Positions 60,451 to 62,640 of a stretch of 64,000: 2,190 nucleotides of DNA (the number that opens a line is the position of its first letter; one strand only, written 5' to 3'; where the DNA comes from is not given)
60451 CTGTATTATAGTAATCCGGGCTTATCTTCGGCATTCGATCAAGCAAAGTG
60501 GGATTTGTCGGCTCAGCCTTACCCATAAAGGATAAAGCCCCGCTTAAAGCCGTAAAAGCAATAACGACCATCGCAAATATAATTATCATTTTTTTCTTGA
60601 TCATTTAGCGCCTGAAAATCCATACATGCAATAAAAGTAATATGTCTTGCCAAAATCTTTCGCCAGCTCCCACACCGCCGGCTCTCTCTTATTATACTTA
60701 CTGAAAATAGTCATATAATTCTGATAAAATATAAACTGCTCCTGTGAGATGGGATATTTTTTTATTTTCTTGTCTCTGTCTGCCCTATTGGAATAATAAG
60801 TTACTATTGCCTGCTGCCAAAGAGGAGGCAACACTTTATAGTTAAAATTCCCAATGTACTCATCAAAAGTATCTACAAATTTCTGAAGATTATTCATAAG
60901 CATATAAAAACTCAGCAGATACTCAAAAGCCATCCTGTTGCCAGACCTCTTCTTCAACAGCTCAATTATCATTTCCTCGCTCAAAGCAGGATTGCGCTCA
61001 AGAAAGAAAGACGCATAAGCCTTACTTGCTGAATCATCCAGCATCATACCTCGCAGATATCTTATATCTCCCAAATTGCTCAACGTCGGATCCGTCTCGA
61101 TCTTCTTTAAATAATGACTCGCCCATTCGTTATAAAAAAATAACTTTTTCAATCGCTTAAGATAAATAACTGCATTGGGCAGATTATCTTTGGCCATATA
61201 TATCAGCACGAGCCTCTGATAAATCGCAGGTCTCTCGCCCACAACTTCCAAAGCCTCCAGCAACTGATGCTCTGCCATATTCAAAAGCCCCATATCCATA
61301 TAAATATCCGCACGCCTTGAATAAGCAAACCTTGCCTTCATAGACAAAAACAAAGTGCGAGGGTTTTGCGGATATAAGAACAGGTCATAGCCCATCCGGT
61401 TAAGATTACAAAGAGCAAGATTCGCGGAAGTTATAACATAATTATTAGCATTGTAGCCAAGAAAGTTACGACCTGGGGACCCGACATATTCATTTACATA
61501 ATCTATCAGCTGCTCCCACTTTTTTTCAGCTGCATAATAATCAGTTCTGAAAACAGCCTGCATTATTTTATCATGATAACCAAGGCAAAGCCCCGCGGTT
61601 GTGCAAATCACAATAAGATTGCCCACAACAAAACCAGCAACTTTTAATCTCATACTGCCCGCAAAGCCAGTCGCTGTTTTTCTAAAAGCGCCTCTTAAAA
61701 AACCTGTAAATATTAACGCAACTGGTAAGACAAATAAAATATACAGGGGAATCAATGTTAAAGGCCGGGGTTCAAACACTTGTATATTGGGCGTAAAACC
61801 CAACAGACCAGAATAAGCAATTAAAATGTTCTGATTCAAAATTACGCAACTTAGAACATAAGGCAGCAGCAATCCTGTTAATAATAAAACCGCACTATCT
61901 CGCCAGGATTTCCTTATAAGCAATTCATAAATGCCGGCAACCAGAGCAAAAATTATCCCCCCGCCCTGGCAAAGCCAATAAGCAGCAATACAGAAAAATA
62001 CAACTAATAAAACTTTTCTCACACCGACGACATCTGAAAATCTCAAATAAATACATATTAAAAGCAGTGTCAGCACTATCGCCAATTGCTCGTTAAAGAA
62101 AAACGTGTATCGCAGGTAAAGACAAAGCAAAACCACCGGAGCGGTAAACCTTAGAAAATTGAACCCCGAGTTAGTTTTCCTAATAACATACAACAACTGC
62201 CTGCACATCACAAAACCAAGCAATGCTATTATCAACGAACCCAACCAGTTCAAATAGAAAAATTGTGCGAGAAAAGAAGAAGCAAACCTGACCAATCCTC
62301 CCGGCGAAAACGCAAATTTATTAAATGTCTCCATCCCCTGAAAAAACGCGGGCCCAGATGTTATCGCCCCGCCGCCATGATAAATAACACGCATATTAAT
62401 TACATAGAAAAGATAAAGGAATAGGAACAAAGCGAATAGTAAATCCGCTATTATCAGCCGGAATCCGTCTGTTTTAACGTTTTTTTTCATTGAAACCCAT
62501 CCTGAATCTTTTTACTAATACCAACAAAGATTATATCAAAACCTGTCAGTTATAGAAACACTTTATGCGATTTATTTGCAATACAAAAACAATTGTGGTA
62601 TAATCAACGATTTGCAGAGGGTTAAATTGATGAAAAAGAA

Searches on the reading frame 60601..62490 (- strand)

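Call 66: search_protein_families(library=pfam, proteins=[window:60601-62490:-], max_evalue=0.00001)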
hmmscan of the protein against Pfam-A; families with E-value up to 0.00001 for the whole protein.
window:60601-62490:- (629 aa): 1 family
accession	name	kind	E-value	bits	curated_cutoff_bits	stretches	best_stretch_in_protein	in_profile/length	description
PF19529.4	DUF6057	-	2.7e-81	274.6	29.8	1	14-623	8-568/569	Family of unknown function (DUF6057)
